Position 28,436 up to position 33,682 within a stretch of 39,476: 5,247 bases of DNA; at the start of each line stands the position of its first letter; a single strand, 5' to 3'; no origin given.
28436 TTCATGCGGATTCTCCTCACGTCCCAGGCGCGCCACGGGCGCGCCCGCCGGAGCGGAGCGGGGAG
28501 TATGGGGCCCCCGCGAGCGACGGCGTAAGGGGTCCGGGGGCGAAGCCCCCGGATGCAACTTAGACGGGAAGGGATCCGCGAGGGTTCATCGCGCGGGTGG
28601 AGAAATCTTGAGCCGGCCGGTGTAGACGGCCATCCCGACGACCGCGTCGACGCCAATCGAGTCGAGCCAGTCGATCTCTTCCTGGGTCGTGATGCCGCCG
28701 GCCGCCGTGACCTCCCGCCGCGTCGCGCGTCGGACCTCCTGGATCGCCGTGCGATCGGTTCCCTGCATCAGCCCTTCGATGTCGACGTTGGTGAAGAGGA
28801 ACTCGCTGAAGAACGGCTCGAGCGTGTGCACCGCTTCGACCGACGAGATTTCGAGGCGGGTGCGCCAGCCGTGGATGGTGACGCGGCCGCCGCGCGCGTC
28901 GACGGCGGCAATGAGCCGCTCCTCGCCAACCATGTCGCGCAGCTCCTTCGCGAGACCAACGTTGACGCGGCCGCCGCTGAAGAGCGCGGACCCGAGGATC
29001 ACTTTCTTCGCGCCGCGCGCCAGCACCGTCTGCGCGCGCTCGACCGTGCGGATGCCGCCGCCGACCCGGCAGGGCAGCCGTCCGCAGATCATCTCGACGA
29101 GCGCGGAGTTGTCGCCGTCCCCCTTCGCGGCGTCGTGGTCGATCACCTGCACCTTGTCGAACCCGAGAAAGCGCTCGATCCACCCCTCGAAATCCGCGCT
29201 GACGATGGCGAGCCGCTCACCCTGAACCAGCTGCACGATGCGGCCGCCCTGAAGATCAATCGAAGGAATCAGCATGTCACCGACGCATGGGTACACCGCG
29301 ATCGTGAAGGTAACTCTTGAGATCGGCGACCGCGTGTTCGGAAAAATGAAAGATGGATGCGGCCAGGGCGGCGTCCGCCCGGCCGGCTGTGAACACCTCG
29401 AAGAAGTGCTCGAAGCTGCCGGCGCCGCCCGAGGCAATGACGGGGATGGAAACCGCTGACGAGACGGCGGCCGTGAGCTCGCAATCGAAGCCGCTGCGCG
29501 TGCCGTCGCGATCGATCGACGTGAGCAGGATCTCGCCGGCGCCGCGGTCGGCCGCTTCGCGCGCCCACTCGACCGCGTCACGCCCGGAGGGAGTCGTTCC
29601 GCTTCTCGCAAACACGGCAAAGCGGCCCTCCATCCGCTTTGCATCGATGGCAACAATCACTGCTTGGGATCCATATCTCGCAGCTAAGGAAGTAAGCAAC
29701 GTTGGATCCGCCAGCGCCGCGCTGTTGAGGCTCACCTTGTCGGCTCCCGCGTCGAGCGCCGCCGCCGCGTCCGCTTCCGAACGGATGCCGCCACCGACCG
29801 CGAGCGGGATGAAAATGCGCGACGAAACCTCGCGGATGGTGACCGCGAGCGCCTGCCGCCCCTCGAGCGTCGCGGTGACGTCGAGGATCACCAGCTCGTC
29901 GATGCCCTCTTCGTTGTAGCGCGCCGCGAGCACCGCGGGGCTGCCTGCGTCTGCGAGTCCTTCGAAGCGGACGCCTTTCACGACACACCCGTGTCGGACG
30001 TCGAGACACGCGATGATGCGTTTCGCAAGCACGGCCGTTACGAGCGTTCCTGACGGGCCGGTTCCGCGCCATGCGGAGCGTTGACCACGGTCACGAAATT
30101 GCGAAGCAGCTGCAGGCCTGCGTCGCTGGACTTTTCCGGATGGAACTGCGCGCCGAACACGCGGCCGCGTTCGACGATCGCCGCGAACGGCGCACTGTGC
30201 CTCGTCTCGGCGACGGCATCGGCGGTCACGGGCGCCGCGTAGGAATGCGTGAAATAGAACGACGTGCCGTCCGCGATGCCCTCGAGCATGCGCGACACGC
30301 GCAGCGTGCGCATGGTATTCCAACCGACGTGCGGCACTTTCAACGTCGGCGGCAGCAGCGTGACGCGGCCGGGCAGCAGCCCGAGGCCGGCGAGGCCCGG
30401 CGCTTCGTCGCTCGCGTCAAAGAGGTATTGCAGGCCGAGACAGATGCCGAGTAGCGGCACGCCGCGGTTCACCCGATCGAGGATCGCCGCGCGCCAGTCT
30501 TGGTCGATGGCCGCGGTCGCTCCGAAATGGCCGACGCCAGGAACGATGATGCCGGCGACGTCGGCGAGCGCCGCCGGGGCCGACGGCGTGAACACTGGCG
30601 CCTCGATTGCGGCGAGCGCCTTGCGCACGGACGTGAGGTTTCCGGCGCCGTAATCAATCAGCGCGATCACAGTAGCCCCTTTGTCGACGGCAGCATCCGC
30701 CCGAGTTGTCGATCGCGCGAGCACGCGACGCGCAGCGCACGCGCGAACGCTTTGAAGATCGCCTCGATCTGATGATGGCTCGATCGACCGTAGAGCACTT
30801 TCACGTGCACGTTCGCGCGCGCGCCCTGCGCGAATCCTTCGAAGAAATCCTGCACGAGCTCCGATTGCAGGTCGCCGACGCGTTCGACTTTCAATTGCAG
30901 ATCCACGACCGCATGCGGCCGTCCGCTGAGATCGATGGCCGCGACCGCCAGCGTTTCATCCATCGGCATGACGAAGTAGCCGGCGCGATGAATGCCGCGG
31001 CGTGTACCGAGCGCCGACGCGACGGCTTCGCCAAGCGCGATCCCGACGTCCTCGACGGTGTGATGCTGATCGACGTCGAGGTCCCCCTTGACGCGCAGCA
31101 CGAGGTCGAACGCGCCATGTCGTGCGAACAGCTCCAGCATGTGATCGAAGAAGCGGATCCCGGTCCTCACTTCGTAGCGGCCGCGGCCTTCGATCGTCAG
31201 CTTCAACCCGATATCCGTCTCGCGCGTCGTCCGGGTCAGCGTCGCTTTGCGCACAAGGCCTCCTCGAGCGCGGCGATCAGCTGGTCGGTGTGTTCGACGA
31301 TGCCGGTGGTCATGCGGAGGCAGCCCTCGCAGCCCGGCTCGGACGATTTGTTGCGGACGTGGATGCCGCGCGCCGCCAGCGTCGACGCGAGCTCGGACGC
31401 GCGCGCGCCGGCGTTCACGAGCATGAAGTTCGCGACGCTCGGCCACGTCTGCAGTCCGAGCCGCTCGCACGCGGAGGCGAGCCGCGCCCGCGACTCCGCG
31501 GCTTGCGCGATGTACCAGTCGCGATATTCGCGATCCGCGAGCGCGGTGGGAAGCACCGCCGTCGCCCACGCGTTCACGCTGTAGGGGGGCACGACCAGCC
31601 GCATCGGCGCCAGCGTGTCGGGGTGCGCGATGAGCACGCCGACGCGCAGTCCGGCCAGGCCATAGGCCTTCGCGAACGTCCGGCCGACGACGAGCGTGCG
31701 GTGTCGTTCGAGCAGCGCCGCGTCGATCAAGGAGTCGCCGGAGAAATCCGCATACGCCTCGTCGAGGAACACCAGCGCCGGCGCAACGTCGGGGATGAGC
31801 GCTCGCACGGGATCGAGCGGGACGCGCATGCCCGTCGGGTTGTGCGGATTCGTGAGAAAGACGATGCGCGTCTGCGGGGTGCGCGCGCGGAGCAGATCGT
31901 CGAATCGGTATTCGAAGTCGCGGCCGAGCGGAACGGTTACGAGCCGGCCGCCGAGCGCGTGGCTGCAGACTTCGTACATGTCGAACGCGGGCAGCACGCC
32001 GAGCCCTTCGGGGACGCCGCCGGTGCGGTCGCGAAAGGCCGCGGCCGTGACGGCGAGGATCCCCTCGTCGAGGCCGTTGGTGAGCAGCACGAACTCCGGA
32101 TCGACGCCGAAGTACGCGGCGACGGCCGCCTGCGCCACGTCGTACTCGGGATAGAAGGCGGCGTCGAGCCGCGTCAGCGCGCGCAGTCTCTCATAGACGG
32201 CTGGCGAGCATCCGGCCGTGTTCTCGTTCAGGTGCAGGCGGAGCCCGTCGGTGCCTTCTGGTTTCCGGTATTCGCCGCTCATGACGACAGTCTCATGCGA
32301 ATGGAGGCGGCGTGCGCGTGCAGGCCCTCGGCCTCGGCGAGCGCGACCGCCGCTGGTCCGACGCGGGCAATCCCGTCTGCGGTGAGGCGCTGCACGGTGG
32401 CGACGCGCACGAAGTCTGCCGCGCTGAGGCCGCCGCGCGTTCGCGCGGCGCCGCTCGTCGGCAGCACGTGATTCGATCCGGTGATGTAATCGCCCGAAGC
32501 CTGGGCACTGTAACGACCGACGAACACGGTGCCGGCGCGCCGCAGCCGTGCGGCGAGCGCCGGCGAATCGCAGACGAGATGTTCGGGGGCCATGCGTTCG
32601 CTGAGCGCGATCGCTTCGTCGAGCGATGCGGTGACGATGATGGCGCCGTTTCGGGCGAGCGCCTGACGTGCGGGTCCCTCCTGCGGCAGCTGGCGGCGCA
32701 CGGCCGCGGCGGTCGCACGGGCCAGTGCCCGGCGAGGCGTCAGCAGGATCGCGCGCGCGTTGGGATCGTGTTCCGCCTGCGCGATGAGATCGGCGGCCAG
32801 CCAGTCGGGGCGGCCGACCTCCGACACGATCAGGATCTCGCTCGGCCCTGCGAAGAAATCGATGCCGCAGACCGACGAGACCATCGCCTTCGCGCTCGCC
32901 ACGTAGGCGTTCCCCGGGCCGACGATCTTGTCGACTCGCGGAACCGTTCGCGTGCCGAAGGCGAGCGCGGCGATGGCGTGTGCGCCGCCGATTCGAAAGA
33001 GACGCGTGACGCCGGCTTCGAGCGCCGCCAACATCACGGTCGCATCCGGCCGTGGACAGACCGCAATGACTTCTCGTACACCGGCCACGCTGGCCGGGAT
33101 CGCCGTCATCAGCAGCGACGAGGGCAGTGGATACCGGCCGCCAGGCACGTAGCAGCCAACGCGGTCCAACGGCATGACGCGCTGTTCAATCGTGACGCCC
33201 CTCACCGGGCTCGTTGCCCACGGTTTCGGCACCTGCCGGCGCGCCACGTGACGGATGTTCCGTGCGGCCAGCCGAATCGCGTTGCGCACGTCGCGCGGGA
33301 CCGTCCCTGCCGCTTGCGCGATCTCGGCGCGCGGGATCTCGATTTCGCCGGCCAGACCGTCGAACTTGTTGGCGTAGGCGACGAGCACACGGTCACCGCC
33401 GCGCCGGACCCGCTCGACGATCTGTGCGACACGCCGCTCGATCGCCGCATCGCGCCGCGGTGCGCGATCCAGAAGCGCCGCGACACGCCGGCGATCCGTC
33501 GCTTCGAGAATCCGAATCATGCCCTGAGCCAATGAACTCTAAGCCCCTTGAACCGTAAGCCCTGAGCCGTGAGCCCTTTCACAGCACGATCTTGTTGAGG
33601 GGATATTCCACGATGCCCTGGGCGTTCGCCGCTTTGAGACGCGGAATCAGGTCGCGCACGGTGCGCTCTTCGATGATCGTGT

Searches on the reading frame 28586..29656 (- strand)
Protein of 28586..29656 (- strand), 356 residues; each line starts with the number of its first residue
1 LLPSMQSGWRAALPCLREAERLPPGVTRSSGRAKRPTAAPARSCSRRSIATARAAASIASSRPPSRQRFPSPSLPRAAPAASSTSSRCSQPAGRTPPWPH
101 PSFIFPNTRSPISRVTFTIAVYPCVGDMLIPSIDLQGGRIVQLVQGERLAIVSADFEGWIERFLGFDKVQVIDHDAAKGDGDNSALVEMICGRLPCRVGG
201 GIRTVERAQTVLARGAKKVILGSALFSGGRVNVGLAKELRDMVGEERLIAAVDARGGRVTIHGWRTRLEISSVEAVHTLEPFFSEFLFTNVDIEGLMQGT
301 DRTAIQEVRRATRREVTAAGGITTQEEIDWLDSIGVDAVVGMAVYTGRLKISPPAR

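Call 8: search_protein_families(library=pfam, proteins=[window:28586-29656:-])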
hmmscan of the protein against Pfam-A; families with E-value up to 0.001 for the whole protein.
window:28586-29656:- (356 aa): 1 family
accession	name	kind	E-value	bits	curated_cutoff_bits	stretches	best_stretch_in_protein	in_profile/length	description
PF00977.27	His_biosynth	-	1.3e-41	143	23.6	1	129-349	2-227/228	Histidine biosynthesis protein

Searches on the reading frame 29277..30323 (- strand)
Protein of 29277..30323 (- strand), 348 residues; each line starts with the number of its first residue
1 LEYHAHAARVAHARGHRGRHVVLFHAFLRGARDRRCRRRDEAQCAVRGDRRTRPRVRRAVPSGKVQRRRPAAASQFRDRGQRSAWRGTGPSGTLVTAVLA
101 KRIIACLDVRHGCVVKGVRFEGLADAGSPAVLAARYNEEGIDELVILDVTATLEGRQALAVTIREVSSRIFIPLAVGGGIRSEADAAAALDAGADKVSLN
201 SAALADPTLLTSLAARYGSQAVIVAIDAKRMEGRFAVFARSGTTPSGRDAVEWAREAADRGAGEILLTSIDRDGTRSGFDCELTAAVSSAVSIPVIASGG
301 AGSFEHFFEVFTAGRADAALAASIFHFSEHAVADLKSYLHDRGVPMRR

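Call 8: search_protein_families(library=pfam, proteins=[window:29277-30323:-])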
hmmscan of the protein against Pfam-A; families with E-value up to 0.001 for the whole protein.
window:29277-30323:- (348 aa): 5 families
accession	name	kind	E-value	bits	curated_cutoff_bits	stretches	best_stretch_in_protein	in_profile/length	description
PF00977.27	His_biosynth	-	1.9e-74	250.4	23.6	1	102-329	1-226/228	Histidine biosynthesis protein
PF03060.21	NMO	-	5.1e-06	26.5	28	0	247-333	142-234/331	Nitronate monooxygenase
PF01207.24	Dus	-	7.3e-06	25.7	20.4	0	138-212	149-226/311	Dihydrouridine synthase (Dus)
PF05690.20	ThiG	-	6e-05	23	23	1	160-235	164-240/247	Thiazole biosynthesis protein ThiG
PF01180.27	DHO_dh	-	0.00023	20.9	27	0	162-206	229-276/291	Dihydroorotate dehydrogenase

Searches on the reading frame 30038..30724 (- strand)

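Call 8: search_protein_families(library=pfam, proteins=[window:30038-30724:-])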
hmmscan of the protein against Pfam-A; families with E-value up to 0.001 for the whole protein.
window:30038-30724:- (228 aa): 2 families
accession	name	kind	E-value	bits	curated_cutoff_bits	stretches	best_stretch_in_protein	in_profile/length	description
PF00117.34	GATase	-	1.4e-17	64.4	22.8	1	22-211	2-187/190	Glutamine amidotransferase class-I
PF07685.20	GATase_3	-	6.1e-06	26.4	27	1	46-122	30-116/196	CobB/CobQ-like glutamine amidotransferase domain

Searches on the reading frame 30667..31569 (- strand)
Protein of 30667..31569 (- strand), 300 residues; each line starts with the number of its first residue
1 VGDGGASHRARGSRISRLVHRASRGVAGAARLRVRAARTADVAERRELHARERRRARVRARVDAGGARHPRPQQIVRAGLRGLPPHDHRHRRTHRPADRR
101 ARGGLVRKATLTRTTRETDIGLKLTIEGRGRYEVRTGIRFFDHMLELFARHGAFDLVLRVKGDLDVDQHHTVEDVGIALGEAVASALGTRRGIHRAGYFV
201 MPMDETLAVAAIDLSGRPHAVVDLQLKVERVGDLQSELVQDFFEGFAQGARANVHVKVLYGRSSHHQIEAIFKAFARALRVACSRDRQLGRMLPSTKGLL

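Call 8: search_protein_families(library=pfam, proteins=[window:30667-31569:-])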
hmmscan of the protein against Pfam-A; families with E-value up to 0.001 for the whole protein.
window:30667-31569:- (300 aa): 1 family
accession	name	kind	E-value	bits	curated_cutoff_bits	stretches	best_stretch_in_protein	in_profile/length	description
PF00475.24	IGPD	-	5.5e-62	208.6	27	1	136-279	1-144/144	Imidazoleglycerol-phosphate dehydratase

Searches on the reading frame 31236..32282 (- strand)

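Call 8: search_protein_families(library=pfam, proteins=[window:31236-32282:-])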
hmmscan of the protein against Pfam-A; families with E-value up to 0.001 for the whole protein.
window:31236-32282:- (348 aa): 2 families
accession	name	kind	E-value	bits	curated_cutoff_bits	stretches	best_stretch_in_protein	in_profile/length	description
PF00155.27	Aminotran_1_2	-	3.2e-42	145.5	19.7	1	12-337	2-359/361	Aminotransferase class I and II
PF00266.25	Aminotran_5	-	0.00018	21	21.5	0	34-176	32-177/371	Aminotransferase class-V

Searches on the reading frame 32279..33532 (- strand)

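Call 8: search_protein_families(library=pfam, proteins=[window:32279-33532:-])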
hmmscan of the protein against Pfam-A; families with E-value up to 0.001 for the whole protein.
window:32279-33532:- (417 aa): 1 family
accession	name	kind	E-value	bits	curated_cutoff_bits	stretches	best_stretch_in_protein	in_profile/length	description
PF00815.25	Histidinol_dh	-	4.3e-137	457.9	27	1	23-415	3-411/411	Histidinol dehydrogenase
